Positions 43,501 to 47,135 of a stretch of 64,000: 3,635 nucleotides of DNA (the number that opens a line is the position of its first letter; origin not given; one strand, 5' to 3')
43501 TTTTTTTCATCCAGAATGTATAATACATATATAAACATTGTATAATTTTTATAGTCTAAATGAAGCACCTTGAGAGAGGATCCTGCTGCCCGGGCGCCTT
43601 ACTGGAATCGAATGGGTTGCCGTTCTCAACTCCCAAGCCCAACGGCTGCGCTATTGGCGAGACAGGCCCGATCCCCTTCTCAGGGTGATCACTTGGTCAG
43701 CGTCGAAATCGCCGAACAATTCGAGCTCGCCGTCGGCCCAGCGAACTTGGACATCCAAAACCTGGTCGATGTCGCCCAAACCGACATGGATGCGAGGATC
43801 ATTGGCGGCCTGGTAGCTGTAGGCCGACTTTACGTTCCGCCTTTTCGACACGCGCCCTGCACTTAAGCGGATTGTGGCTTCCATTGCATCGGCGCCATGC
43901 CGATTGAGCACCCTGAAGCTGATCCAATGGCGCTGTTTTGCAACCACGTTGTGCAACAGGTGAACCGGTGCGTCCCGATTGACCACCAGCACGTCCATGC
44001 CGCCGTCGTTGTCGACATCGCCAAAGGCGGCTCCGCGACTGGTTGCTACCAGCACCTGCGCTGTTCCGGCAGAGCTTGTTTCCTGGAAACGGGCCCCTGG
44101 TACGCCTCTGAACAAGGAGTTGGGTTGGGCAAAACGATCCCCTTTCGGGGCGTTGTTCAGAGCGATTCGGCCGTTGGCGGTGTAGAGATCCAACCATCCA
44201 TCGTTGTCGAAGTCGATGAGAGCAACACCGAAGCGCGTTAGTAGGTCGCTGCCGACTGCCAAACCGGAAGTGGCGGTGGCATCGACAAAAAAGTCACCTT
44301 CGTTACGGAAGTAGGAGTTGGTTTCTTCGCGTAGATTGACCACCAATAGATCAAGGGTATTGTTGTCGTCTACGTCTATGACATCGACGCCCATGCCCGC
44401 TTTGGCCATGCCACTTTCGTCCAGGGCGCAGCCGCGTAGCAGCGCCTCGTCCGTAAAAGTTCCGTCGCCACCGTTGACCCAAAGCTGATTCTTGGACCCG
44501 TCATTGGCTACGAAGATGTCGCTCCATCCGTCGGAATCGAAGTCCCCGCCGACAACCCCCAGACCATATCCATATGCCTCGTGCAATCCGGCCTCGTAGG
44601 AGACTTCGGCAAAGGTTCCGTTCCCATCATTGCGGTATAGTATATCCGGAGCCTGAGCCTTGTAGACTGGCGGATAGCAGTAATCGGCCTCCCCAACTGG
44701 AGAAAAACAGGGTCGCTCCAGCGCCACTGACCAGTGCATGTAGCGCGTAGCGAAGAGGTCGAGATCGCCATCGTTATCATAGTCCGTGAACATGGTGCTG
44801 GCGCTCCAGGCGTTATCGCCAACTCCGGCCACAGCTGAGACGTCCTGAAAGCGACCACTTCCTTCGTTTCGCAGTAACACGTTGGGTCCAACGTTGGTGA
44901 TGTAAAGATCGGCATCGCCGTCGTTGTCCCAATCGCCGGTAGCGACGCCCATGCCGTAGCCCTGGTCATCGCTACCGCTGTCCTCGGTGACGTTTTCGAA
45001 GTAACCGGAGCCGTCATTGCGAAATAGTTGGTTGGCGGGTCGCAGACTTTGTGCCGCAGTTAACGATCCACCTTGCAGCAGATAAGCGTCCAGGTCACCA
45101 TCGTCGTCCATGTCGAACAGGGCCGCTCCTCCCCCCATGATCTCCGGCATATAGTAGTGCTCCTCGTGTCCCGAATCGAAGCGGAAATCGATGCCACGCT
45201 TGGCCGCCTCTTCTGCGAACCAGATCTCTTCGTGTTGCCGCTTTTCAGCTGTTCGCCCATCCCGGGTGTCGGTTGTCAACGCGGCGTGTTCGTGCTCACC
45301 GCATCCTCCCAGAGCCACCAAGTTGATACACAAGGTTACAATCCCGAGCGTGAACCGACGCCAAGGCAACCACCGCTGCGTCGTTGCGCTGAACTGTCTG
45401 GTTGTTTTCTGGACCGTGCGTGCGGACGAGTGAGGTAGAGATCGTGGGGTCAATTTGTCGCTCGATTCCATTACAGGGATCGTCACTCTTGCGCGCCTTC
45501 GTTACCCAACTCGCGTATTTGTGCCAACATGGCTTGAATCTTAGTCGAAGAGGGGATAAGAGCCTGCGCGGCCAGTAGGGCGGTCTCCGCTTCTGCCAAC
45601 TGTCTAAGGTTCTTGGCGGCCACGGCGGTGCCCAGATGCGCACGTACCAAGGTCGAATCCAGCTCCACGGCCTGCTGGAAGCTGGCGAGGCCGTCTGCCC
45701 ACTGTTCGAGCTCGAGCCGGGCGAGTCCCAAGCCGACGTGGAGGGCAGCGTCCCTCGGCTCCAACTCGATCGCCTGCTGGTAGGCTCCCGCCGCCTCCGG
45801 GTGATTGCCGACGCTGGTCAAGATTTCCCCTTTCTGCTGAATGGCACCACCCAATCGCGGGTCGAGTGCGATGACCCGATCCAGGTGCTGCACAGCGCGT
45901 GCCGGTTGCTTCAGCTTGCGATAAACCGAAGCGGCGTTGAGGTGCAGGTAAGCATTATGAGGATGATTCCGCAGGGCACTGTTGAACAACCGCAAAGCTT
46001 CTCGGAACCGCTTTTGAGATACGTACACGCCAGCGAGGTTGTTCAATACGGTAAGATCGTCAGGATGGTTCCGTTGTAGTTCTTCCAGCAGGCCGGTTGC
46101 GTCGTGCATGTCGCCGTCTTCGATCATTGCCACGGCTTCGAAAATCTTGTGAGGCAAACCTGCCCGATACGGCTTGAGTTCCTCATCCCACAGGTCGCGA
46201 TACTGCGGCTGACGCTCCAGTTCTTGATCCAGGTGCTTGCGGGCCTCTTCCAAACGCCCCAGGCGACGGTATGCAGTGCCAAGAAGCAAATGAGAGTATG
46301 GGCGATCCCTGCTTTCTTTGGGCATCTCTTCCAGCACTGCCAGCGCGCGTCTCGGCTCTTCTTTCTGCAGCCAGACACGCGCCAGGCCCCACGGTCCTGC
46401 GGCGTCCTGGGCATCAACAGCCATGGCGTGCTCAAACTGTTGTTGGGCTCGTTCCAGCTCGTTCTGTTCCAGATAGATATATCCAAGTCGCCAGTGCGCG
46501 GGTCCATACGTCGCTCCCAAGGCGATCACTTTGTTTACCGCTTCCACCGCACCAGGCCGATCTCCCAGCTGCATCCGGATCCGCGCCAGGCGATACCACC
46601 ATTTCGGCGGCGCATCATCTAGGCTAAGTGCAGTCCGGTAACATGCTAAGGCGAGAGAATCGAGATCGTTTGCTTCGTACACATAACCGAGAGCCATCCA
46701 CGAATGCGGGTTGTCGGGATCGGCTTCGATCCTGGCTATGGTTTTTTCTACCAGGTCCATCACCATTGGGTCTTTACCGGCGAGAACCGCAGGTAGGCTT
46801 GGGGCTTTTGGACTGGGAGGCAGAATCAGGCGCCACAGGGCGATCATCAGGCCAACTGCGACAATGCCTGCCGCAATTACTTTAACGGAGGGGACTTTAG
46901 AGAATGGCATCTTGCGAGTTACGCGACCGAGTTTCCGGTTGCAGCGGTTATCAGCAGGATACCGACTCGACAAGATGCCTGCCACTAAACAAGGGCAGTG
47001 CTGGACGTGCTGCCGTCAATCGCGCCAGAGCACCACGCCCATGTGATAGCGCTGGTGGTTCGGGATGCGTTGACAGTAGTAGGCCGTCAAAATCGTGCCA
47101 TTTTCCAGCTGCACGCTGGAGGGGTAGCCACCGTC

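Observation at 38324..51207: Apparently perfect 2,842-bp direct repeat confined to the mature coding region of LSP-C and LSP-D, flanking a 7.2-kb four-gene cassette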

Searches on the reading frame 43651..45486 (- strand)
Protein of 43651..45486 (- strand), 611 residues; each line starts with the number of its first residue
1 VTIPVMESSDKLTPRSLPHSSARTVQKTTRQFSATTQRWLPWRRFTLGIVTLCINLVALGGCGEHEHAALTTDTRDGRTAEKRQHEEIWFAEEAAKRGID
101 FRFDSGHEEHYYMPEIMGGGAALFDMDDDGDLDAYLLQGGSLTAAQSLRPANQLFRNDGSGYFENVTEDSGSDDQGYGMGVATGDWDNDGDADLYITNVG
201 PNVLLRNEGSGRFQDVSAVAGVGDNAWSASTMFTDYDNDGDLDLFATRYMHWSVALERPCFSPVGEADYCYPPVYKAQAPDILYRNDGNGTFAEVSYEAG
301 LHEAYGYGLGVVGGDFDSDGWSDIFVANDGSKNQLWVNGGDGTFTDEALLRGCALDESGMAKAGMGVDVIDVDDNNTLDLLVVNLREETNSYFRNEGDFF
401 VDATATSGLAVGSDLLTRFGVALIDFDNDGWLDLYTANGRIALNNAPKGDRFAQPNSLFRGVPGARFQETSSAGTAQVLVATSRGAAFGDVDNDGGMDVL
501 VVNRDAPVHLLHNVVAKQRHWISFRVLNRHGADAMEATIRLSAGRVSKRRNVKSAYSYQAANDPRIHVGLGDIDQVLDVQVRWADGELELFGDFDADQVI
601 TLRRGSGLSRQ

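Call 6: search_protein_families(library=pfam, proteins=[window:43651-45486:-], max_evalue=0.01)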
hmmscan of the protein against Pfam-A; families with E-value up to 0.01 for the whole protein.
window:43651-45486:- (611 aa): 3 families
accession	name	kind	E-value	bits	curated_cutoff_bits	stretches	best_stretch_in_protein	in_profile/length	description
PF13517.12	FG-GAP_3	-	7.2e-36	123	26.9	6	187-245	3-60/61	FG-GAP-like repeat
PF07593.17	UnbV_ASPIC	-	1.2e-11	44.8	23.4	1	535-601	2-68/68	ASPIC and UnbV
PF01839.29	FG-GAP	-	0.0021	18.3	22.1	0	308-337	2-27/37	FG-GAP repeat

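Call 7: search_protein_families(library=ncbifam, proteins=[window:43651-45486:-], max_evalue=0.01)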
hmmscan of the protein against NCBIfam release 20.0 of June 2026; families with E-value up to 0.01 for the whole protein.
window:43651-45486:- (611 aa): 0 families

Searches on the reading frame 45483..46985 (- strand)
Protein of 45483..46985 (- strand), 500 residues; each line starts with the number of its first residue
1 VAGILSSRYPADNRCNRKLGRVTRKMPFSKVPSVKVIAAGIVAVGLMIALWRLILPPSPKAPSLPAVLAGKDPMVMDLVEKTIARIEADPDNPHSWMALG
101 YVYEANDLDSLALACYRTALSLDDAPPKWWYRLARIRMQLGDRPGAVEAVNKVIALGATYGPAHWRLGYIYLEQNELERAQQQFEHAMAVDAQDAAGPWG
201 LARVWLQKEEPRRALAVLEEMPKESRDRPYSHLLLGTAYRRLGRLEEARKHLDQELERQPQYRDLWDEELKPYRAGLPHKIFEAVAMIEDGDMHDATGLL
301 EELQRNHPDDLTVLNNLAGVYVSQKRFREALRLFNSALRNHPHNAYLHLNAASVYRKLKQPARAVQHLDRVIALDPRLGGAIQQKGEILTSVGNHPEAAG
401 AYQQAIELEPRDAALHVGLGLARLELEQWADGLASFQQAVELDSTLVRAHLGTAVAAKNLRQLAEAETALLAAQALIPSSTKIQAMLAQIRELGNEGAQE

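Call 6: search_protein_families(library=pfam, proteins=[window:45483-46985:-], max_evalue=0.01)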
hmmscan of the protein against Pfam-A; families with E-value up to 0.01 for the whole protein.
window:45483-46985:- (500 aa): 28 families (the best 25 are shown)
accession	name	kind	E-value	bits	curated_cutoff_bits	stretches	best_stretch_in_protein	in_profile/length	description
PF07719.23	TPR_2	-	4.8e-40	132.8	27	4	230-261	2-33/34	Tetratricopeptide repeat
PF00515.34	TPR_1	-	7.3e-35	117.8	27.8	3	313-344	3-34/34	Tetratricopeptide repeat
PF14559.12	TPR_19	-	3.2e-31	107.9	25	5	322-376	2-56/68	Tetratricopeptide repeat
PF13432.12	TPR_16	-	4.6e-30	104.1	32.7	5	321-376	7-62/65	Tetratricopeptide repeat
PF13181.12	TPR_8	-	8e-30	100.9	25.7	1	163-193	3-33/34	Tetratricopeptide repeat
PF13414.12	TPR_11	-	5e-27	93.8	26.8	1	386-425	1-40/42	TPR repeat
PF13428.12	TPR_14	-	1.2e-26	90.9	23.5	3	232-266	4-38/44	Tetratricopeptide repeat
PF13431.12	TPR_17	-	5.9e-26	89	24.4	1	333-366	1-34/34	Tetratricopeptide repeat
PF13424.12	TPR_12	-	5.6e-24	84.6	30.1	3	305-339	39-73/77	Tetratricopeptide repeat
PF23914.1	TPR_CcmH_CycH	-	4.1e-19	69.4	42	3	166-254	55-146/158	Cytochrome c-type biogenesis protein H TPR domain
PF13176.12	TPR_7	-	2.5e-18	65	27.9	0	232-261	2-33/36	Tetratricopeptide repeat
PF13174.12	TPR_6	-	1.3e-17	63.6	26.3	0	349-376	4-31/33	Tetratricopeptide repeat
PF12895.13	ANAPC3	-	2.1e-13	50.8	27.2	1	294-370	6-81/82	Anaphase-promoting complex, cyclosome, subunit 3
PF13371.12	TPR_9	-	3.6e-13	49.8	35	2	320-377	4-61/73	Tetratricopeptide repeat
PF13374.12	TPR_10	-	3.2e-10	40.1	27.5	1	311-337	2-28/42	Tetratricopeptide repeat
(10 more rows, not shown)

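Call 7: search_protein_families(library=ncbifam, proteins=[window:45483-46985:-], max_evalue=0.01)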
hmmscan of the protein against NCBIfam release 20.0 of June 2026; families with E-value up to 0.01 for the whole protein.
window:45483-46985:- (500 aa): 34 families (the best 25 are shown)
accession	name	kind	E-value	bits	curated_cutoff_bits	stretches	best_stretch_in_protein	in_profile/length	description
TIGR02917.1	PEP_TPR_lipo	equivalog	1.5e-40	138.9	312.2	3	86-261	458-633/899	XrtA/PEP-CTERM system TPR-repeat protein PrsT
NF040959.1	MamA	equivalog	1.9e-34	118.9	200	3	352-456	78-182/204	magnetosome protein MamA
TIGR02552.1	LcrH_SycD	equivalog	4.7e-29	100.8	104.8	4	286-376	27-117/136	SycD/LcrH family type III secretion system chaperone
TIGR02521.1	type_IV_pilW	equivalog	1.8e-23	83.3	154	2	138-195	42-99/234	type IV pilus biogenesis/stability protein PilW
NF033920.0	C39_PA2778_fam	equivalog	5.1e-20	71.9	150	2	281-375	159-254/255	PA2778 family cysteine peptidase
NF052415.1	T3SS_chap_SctY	equivalog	1.1e-19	70.9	70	3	167-256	12-104/106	type III secretion apparatus assembly chaperone SctY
TIGR00540.1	TPR_hemY_coli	hypoth_equivalog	9.7e-17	60.8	142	1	274-335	149-210/385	heme biosynthesis-associated TPR protein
TIGR03939.1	PGA_TPR_OMP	equivalog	2.1e-15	56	366.65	2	202-376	317-494/800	poly-beta-1,6 N-acetyl-D-glucosamine export porin PgaA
NF008757.0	PRK11788.1-5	equivalog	4.1e-14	52.5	363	2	170-265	189-285/388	lipopolysaccharide assembly protein LapB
NF033758.1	gliding_GltE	equivalog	5.2e-14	52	225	3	236-482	93-325/411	adventurous gliding motility TPR repeat lipoprotein GltE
NF052400.1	M48_BAM_BepA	equivalog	9.1e-14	51.1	570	1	283-376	313-406/483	beta-barrel assembly-enhancing protease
NF047558.1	TPR_END_plus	domain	7e-13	48.3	32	0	348-378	2-32/56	TPR end-of-group domain-containing protein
TIGR00990.1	3a0801s09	subfamily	4.3e-11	42.2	757.25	1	325-478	308-464/615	mitochondrial import receptor subunit TOM70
NF033762.1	social_mot_Tgl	equivalog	1.4e-09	37.7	225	1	312-401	101-192/252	social motility TPR repeat lipoprotein Tgl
TIGR02795.1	tol_pal_ybgF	equivalog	1.5e-09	38.4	90.1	0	320-409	11-106/119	tol-pal system protein YbgF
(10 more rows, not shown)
